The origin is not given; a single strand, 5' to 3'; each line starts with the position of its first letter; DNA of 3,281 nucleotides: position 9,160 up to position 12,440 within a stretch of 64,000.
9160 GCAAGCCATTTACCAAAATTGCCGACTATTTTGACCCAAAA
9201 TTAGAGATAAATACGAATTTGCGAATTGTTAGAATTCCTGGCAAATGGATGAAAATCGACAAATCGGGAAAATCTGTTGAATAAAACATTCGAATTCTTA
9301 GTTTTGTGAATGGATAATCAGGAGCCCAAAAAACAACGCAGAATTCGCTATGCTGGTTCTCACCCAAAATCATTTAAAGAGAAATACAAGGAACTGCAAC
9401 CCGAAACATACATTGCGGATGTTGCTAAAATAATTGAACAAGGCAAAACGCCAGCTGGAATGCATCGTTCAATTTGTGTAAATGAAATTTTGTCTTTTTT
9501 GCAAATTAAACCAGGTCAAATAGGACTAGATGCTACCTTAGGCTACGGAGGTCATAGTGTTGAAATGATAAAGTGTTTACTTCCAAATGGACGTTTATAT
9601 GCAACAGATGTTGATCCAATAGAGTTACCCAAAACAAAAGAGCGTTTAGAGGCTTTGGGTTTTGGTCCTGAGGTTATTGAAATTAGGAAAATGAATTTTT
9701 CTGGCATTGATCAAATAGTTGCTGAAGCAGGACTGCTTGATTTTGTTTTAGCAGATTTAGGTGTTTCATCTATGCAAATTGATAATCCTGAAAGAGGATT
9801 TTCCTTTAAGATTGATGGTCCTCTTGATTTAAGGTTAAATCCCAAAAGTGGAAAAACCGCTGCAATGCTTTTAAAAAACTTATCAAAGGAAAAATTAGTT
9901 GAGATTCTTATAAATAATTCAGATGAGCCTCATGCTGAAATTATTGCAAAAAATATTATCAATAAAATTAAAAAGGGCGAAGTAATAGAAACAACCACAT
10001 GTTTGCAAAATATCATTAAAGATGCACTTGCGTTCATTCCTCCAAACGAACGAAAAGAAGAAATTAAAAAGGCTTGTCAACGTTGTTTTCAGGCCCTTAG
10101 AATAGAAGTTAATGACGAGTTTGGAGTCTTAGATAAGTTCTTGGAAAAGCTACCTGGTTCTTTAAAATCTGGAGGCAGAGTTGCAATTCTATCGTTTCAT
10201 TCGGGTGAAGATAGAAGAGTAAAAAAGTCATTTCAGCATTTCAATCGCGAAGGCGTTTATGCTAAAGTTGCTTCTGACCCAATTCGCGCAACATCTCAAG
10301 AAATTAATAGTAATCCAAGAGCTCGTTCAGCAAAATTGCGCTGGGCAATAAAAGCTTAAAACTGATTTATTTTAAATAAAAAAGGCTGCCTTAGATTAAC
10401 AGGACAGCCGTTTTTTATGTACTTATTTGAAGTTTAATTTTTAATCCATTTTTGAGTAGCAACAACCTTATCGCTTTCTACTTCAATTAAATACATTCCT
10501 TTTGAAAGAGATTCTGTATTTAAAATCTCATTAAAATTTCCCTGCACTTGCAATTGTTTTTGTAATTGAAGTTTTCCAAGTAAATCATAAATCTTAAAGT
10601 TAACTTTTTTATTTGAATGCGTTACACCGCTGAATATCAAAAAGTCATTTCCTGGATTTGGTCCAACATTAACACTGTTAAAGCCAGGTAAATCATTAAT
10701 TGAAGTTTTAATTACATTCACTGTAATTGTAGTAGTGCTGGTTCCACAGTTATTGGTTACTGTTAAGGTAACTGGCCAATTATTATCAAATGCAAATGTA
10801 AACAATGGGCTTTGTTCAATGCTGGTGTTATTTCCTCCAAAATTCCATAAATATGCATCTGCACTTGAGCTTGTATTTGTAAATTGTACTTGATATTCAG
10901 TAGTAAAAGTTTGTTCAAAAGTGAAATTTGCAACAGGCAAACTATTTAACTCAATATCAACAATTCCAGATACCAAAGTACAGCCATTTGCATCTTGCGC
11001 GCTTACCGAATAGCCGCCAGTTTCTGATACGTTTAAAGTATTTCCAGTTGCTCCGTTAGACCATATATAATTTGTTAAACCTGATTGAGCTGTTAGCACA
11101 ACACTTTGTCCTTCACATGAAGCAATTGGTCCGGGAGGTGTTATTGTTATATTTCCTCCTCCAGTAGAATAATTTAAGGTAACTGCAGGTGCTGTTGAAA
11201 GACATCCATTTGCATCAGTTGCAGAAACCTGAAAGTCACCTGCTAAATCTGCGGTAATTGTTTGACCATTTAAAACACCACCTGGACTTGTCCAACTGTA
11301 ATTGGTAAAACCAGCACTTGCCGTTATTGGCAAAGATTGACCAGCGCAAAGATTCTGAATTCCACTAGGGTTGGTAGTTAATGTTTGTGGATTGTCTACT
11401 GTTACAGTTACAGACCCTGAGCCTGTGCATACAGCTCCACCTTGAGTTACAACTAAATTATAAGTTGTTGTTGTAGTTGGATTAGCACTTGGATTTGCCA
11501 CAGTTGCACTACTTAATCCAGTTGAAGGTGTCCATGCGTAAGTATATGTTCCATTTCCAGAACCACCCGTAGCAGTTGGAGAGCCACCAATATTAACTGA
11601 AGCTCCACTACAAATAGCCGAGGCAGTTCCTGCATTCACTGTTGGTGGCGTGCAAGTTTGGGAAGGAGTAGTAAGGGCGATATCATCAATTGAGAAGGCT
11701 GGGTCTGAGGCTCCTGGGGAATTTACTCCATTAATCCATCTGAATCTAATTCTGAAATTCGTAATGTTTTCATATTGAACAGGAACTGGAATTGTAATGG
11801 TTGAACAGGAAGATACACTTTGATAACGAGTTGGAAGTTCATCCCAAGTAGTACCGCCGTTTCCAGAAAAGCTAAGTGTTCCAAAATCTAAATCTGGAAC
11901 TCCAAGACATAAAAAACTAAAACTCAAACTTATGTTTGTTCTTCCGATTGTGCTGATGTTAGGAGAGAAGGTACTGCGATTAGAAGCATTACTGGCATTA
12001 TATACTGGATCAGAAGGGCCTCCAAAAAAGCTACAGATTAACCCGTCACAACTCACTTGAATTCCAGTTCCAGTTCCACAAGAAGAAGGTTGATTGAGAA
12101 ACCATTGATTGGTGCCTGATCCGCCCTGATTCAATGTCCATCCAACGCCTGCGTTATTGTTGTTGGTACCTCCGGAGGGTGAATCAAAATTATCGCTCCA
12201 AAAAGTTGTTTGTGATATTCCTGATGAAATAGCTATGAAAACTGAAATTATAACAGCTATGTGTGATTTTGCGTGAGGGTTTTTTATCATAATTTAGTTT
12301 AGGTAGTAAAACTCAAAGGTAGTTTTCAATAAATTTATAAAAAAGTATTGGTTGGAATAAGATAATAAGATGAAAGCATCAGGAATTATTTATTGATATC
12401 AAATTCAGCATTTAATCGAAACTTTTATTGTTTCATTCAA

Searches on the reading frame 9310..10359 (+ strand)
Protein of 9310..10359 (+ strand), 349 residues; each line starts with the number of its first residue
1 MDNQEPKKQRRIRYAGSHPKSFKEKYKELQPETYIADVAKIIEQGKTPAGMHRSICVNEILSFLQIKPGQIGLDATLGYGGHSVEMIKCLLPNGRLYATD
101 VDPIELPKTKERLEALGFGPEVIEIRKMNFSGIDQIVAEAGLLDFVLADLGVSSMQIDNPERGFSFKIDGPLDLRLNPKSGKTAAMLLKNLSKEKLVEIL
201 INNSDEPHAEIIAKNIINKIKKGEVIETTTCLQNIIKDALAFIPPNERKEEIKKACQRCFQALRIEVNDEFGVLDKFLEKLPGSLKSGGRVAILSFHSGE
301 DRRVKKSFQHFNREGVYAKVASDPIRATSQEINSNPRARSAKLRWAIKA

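Call 46: search_protein_families(library=pfam, proteins=[window:9310-10359:+], max_evalue=0.0001)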
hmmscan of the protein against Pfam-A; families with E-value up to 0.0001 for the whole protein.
window:9310-10359:+ (349 aa): 1 family
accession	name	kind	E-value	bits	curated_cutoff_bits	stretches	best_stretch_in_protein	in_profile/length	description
PF01795.25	Methyltransf_5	-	5.7e-73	246.5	27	1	51-347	3-307/309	MraW methylase family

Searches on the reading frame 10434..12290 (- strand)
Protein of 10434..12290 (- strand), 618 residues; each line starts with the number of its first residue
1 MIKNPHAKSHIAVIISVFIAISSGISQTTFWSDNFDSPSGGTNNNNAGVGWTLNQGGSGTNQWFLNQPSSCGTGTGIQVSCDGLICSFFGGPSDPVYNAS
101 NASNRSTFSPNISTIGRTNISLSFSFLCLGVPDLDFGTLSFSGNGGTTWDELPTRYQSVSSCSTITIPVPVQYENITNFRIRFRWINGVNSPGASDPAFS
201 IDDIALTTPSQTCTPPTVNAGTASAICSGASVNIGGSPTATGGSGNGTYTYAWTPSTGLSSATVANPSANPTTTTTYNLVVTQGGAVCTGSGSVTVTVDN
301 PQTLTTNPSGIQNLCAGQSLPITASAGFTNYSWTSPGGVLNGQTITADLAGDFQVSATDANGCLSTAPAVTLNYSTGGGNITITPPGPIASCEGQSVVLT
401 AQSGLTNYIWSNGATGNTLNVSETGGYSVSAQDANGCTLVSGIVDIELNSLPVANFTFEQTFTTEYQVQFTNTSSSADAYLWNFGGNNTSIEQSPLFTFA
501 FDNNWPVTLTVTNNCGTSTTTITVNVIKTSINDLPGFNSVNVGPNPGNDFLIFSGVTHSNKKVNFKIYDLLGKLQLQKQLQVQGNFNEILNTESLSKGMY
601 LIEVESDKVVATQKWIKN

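Call 46: search_protein_families(library=pfam, proteins=[window:10434-12290:-], max_evalue=0.0001)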
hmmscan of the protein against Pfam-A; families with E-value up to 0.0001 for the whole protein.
window:10434-12290:- (618 aa): 3 families
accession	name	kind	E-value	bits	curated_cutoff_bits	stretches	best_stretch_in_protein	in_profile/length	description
PF18911.6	PKD_4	-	4.4e-11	43.1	27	1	449-526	1-83/85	PKD domain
PF18962.6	Por_Secre_tail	-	6.5e-11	42.8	27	1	544-616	3-74/75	Secretion system C-terminal sorting domain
PF21471.3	Reelin_subrepeat-B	-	6.3e-06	26.4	27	1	138-205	61-125/127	Reelin subrepeat B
